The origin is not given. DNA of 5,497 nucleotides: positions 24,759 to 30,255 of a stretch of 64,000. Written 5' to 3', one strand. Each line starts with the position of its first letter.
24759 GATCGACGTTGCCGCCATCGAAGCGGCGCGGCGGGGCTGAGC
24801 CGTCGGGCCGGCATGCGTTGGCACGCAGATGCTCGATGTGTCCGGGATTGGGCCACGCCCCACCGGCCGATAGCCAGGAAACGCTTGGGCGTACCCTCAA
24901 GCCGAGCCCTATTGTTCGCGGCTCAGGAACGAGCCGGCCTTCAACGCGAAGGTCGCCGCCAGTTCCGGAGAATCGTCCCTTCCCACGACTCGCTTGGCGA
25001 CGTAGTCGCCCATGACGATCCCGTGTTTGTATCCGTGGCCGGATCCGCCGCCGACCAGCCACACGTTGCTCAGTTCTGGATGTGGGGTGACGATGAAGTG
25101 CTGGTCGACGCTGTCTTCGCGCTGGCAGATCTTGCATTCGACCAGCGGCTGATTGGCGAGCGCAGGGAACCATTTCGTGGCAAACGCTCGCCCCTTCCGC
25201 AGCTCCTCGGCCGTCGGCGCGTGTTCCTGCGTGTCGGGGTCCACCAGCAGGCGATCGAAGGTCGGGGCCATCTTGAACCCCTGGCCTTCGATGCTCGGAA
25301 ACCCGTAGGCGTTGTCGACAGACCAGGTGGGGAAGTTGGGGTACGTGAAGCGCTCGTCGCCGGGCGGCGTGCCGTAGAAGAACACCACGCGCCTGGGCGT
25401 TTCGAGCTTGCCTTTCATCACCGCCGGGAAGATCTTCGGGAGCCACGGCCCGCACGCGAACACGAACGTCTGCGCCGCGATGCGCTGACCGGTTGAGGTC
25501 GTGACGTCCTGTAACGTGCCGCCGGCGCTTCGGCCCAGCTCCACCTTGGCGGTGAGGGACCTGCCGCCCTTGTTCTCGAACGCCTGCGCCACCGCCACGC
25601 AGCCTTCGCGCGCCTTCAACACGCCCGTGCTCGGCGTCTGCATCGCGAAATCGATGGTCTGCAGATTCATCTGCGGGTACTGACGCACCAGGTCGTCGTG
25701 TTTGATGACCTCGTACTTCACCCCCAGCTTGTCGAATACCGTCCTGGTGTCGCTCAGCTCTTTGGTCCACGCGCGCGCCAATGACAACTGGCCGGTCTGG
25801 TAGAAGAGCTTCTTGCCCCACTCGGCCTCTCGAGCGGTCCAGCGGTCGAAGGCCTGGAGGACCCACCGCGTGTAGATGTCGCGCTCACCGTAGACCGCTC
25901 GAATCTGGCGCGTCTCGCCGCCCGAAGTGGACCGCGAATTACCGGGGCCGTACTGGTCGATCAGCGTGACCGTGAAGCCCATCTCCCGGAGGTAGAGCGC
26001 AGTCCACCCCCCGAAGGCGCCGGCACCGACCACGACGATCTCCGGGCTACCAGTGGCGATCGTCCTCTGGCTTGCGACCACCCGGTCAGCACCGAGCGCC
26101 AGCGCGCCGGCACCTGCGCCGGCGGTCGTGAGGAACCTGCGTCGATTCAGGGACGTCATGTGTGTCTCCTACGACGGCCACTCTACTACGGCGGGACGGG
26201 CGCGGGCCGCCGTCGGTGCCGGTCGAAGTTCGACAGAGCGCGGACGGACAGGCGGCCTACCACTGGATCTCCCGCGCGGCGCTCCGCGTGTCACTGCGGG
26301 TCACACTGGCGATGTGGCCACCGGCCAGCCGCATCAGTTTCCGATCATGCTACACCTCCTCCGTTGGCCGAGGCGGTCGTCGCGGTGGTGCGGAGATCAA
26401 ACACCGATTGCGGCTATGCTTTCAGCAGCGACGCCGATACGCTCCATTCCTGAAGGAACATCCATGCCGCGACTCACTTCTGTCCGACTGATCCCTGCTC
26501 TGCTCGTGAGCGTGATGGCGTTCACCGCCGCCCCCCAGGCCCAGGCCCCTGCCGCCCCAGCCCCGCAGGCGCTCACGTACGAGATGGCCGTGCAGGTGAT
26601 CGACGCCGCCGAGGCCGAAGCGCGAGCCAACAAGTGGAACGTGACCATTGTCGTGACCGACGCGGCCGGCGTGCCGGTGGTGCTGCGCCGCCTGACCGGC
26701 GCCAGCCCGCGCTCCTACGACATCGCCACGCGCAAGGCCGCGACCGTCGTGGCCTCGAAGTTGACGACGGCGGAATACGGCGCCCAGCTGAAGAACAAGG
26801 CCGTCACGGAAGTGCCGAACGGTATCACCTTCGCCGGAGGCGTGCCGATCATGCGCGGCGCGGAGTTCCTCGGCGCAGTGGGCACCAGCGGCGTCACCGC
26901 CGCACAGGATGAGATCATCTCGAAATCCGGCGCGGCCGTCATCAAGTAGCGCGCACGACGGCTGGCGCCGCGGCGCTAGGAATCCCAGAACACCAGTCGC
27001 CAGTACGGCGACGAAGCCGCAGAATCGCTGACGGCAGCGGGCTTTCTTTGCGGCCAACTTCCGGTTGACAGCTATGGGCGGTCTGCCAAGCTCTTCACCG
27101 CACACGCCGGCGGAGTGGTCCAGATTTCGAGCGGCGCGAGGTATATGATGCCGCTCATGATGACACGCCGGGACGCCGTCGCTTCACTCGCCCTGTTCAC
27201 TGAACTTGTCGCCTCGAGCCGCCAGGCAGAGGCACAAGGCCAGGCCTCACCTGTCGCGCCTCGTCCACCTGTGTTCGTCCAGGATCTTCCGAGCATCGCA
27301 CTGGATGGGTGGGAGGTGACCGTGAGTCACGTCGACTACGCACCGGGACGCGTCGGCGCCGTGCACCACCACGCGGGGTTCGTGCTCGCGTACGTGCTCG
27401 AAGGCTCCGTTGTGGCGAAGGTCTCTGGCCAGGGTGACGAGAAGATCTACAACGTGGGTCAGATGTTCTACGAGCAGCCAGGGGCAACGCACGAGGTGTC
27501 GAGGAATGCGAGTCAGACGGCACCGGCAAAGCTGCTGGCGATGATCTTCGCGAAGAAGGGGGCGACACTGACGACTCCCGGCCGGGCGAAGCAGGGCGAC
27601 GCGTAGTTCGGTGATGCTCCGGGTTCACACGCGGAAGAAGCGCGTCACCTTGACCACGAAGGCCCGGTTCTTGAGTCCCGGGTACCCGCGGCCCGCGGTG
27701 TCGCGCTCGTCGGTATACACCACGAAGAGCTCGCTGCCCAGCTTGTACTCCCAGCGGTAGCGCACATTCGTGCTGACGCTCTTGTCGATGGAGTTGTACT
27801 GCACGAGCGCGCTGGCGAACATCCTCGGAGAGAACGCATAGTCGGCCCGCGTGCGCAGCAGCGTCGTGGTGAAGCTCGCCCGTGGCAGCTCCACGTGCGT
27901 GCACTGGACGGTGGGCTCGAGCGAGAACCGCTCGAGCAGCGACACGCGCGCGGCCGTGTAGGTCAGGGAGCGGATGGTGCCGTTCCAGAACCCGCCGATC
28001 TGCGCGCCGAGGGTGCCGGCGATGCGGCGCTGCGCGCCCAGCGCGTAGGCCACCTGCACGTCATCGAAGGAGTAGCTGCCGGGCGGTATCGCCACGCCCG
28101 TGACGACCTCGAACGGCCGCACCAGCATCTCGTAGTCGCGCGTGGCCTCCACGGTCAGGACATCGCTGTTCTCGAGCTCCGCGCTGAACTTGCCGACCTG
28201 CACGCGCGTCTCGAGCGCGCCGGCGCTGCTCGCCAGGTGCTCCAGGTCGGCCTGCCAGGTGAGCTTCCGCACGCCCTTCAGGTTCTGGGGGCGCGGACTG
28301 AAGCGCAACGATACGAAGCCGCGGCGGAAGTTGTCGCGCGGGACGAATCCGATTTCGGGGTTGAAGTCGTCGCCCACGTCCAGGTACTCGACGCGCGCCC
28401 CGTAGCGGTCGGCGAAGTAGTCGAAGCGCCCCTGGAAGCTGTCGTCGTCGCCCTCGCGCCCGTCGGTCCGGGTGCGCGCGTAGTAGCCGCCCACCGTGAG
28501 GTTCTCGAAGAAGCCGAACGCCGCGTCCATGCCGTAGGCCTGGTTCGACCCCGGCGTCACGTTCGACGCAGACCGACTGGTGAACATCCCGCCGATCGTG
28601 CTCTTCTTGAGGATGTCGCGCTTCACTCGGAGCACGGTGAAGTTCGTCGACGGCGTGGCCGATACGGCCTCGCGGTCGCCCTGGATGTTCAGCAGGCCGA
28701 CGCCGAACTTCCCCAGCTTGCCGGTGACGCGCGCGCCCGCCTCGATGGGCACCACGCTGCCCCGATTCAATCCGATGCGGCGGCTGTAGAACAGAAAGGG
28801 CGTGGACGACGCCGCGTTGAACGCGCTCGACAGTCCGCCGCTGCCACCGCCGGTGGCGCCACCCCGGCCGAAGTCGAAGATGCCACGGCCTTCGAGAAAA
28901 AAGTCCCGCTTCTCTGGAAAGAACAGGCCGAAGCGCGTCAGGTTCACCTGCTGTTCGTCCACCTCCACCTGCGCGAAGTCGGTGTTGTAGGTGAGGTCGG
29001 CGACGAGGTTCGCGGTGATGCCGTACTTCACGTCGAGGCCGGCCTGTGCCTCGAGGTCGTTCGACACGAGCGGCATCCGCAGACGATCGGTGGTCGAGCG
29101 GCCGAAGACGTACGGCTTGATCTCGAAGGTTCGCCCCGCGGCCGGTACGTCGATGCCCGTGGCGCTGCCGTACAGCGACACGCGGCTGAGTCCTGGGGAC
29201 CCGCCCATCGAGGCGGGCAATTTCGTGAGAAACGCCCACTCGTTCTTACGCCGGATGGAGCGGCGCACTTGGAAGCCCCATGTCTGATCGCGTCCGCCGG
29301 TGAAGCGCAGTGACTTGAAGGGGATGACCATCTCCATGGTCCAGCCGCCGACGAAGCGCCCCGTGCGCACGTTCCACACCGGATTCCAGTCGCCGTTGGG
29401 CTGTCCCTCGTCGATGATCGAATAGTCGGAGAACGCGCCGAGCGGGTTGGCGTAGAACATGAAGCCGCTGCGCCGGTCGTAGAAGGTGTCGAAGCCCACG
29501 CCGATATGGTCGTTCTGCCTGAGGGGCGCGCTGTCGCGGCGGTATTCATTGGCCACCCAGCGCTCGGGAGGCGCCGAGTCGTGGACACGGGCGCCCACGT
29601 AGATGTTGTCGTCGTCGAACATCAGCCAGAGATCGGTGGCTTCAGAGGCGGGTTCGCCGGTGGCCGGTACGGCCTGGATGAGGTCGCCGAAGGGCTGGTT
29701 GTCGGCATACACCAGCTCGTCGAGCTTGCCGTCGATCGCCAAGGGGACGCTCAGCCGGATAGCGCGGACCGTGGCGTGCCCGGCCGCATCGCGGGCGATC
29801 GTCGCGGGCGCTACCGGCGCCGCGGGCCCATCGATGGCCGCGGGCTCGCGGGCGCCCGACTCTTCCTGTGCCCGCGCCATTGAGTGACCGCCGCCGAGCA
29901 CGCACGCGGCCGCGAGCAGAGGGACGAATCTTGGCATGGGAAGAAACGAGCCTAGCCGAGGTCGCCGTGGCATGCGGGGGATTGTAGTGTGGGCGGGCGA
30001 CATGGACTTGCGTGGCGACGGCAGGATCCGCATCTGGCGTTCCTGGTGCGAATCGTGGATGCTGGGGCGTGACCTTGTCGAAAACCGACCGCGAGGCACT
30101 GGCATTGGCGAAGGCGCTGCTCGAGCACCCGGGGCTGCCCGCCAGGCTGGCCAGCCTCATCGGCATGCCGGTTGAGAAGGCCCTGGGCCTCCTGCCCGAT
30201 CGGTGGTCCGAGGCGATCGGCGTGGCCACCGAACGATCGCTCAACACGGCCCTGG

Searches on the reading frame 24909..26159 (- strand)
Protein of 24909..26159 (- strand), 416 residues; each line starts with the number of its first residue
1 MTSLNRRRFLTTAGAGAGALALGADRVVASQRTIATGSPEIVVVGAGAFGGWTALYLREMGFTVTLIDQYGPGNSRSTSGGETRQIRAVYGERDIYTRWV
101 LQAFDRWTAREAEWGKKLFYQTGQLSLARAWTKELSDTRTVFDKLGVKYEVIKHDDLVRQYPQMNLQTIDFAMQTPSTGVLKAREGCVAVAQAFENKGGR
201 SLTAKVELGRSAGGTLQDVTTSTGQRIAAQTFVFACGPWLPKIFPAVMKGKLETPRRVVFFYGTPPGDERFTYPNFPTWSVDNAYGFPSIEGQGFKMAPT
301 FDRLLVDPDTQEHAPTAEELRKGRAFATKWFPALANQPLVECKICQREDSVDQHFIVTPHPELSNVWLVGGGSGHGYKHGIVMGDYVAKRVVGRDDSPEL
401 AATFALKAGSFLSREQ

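Call 63: search_protein_families(library=pfam, proteins=[window:24909-26159:-], max_evalue=0.0001)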
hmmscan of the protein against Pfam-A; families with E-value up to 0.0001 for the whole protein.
window:24909-26159:- (416 aa): 1 family
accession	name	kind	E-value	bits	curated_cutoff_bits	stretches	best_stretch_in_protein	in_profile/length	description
PF01266.30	DAO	-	2.3e-42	146.2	27.9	1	41-390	2-353/353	FAD dependent oxidoreductase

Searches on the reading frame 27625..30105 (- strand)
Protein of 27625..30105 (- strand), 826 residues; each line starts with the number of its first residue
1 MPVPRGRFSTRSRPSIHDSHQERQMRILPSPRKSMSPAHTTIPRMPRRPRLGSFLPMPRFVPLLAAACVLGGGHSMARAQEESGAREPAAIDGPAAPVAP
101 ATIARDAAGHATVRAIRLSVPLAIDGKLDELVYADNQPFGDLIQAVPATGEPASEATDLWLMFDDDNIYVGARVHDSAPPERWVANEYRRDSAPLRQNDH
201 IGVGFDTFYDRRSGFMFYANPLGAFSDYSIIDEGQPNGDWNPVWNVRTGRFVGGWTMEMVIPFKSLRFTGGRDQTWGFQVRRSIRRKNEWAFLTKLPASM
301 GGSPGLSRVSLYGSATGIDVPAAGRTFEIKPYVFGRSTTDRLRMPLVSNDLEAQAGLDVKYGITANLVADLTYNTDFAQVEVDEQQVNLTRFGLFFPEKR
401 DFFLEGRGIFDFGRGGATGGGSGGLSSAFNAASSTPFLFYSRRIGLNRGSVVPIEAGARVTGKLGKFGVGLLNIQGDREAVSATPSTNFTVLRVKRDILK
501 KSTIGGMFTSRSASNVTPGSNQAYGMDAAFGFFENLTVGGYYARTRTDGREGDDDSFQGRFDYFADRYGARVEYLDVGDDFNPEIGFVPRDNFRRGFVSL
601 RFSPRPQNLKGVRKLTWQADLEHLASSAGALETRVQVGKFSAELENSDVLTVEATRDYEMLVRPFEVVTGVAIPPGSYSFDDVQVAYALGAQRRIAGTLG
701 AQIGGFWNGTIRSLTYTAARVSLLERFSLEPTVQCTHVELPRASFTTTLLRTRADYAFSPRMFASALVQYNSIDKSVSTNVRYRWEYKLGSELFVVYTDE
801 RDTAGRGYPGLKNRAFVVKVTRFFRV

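Call 63: search_protein_families(library=pfam, proteins=[window:27625-30105:-], max_evalue=0.0001)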
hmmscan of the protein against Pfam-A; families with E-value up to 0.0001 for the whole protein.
window:27625-30105:- (826 aa): 1 family
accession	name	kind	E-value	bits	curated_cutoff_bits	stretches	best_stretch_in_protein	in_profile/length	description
PF19313.5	DUF5916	-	3.3e-16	59.6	22.6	1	349-413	22-86/572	Domain of unknown function (DUF5916)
